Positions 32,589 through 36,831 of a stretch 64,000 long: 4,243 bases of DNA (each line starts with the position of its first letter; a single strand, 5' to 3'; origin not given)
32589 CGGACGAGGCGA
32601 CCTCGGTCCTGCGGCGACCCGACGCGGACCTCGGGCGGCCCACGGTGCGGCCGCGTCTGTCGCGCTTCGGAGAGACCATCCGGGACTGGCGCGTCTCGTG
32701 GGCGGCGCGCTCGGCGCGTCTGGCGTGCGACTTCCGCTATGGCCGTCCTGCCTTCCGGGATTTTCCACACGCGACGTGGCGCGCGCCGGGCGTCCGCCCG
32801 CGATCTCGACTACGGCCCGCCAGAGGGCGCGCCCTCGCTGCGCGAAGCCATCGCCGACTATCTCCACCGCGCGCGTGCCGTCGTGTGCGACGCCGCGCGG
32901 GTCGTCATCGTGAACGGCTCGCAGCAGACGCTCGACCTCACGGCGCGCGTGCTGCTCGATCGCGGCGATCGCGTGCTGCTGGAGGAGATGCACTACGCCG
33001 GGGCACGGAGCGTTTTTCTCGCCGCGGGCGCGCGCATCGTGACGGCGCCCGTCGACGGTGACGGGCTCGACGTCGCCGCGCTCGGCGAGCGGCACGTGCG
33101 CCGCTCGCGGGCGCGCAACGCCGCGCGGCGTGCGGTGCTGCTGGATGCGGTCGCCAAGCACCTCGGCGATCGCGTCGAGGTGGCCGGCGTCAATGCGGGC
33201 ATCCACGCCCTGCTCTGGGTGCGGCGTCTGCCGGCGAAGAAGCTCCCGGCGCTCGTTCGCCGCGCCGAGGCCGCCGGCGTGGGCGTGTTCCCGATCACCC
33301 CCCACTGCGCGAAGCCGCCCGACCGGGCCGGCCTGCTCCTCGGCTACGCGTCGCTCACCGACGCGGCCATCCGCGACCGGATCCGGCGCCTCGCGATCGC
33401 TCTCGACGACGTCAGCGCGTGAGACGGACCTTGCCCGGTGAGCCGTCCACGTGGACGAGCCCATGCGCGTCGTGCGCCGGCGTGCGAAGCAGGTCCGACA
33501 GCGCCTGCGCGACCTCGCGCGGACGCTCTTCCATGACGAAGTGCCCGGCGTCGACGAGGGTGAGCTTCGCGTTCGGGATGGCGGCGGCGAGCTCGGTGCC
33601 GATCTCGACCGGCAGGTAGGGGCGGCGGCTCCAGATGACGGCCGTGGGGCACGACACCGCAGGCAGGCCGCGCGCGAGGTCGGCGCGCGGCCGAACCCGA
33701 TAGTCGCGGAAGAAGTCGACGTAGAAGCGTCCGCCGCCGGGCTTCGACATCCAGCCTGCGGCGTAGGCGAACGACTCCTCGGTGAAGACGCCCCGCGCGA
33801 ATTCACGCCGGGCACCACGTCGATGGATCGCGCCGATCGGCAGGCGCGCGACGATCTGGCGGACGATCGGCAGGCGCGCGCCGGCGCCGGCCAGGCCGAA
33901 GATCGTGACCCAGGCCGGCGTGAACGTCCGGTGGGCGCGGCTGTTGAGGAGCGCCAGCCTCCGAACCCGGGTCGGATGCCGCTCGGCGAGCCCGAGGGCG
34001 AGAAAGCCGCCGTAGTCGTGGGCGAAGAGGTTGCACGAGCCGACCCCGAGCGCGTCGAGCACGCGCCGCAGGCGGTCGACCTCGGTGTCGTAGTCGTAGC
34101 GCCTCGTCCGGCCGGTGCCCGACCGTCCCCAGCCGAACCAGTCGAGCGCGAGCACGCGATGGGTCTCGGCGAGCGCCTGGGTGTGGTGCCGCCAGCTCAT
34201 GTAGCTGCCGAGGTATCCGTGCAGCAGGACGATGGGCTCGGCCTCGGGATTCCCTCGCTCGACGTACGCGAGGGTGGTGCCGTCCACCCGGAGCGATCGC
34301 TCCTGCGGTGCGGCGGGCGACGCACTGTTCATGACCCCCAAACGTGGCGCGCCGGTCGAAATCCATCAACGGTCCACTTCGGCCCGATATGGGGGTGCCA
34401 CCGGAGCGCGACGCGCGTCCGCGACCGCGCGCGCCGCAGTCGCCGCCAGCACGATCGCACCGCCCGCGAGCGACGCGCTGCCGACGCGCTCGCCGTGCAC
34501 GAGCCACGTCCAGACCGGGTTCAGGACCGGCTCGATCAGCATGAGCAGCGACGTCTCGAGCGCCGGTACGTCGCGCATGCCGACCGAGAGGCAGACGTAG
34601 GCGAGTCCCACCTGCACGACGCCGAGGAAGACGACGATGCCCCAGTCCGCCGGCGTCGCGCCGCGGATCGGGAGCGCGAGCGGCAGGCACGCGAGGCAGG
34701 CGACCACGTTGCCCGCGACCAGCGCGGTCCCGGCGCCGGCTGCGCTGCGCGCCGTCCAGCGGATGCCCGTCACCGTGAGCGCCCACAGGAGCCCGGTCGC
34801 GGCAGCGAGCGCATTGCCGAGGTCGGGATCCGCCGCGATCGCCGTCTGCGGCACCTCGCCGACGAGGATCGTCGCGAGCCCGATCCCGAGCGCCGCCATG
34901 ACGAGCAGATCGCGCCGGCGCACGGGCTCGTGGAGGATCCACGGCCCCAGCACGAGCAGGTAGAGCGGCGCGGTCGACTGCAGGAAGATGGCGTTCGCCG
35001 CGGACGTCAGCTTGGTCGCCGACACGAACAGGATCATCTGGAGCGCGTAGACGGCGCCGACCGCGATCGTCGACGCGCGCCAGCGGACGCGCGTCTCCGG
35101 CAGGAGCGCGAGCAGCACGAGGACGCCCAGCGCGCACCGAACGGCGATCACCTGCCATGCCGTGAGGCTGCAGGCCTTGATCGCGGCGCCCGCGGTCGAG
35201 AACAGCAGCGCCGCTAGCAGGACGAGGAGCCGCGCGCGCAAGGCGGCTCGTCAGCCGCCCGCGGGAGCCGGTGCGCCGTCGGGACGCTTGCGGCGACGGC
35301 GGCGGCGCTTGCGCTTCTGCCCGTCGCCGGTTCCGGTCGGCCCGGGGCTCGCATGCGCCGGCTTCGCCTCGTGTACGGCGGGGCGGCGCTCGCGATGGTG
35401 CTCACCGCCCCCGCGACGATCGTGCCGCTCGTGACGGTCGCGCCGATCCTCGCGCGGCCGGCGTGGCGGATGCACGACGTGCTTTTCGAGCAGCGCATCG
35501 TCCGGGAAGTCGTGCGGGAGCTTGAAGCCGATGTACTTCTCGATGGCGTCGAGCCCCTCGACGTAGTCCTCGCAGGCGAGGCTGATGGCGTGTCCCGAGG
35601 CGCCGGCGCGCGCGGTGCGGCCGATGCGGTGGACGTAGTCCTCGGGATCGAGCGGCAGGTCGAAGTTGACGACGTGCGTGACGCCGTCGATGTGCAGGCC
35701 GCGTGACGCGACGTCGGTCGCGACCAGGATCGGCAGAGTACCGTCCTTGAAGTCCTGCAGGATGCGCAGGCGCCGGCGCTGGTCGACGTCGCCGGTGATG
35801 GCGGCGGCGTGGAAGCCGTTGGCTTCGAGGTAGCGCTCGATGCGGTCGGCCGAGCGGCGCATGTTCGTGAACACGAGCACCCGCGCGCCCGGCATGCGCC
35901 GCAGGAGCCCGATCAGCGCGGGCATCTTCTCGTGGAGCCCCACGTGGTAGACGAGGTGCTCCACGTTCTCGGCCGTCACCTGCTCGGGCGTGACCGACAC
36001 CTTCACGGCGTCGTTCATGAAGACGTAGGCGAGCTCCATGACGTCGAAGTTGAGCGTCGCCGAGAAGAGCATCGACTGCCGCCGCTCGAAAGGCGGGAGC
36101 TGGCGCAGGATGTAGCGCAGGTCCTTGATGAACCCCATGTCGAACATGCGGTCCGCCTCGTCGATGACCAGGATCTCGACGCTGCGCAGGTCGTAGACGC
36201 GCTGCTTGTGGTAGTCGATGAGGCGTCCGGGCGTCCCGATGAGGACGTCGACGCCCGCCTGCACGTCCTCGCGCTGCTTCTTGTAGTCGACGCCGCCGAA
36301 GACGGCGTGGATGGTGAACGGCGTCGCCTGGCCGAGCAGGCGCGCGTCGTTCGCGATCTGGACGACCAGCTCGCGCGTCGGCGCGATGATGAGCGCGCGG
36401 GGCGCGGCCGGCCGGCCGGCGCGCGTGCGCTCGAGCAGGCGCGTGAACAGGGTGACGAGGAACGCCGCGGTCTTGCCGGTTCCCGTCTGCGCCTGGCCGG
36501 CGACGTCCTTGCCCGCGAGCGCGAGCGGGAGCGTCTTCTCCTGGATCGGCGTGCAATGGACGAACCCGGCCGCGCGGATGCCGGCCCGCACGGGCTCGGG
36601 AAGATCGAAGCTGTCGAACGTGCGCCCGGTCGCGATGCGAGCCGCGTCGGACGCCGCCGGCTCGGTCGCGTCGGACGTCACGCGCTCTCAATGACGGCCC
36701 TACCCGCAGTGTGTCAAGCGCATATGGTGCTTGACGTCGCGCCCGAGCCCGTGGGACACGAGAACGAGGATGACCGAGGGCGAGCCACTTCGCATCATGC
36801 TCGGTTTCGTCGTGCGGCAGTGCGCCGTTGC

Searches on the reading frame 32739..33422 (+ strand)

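Call 41: search_protein_families(library=pfam, proteins=[window:32739-33422:+], max_evalue=0.001)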
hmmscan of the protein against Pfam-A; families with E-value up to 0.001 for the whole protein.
window:32739-33422:+ (227 aa): 1 family
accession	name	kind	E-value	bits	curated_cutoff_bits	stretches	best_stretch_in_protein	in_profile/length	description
PF00155.27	Aminotran_1_2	-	2.6e-12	47.1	19.7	1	21-116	34-134/361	Aminotransferase class I and II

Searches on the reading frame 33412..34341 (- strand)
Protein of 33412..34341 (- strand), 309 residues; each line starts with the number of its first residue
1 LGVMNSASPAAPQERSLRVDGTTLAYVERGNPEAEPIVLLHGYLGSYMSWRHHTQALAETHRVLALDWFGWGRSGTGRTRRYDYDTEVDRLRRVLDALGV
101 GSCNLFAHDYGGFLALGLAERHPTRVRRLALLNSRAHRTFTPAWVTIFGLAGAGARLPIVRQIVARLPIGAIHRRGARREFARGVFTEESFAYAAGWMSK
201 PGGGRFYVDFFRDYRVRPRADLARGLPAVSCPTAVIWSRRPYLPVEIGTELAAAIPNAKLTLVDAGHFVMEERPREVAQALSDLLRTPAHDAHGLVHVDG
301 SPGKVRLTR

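Call 41: search_protein_families(library=pfam, proteins=[window:33412-34341:-], max_evalue=0.001)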
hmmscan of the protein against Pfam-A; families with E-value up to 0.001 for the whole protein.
window:33412-34341:- (309 aa): 3 families
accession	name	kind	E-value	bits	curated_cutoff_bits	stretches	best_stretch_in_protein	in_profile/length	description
PF00561.26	Abhydrolase_1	-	3.2e-27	96.2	25.8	1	36-274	2-245/245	alpha/beta hydrolase fold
PF12697.13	Abhydrolase_6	-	1.3e-20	75.4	26.3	1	37-280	1-217/217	Alpha/beta hydrolase family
PF12146.15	Hydrolase_4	-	9.9e-08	32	27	1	37-133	7-108/239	Serine aminopeptidase, S33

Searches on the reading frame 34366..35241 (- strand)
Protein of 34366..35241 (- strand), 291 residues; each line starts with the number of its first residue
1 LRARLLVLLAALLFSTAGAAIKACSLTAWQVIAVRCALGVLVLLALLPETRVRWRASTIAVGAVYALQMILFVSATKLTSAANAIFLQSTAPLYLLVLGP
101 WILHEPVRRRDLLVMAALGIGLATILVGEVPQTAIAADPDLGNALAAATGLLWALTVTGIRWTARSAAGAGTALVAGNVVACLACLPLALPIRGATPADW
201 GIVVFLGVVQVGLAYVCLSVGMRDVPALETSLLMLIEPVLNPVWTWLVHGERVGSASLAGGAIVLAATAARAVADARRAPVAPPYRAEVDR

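Call 41: search_protein_families(library=pfam, proteins=[window:34366-35241:-], max_evalue=0.001)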
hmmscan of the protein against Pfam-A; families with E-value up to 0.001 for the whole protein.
window:34366-35241:- (291 aa): 1 family
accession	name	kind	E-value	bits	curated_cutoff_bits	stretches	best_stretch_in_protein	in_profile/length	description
PF00892.27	EamA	-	2.3e-27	96.4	28.2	2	142-268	3-130/135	EamA-like transporter family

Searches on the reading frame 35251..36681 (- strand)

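Call 41: search_protein_families(library=pfam, proteins=[window:35251-36681:-], max_evalue=0.001)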
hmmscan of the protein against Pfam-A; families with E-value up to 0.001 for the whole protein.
window:35251-36681:- (476 aa): 3 families
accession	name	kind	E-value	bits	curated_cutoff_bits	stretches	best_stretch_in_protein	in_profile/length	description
PF00270.35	DEAD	-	1.5e-47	161.9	26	1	44-214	1-164/167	DEAD/DEAH box helicase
PF00271.37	Helicase_C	-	3.6e-32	111.3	23.5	1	252-360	2-110/110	Helicase conserved C-terminal domain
PF04851.21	ResIII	-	4.1e-05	24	22.5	1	63-210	29-162/164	Type III restriction enzyme, res subunit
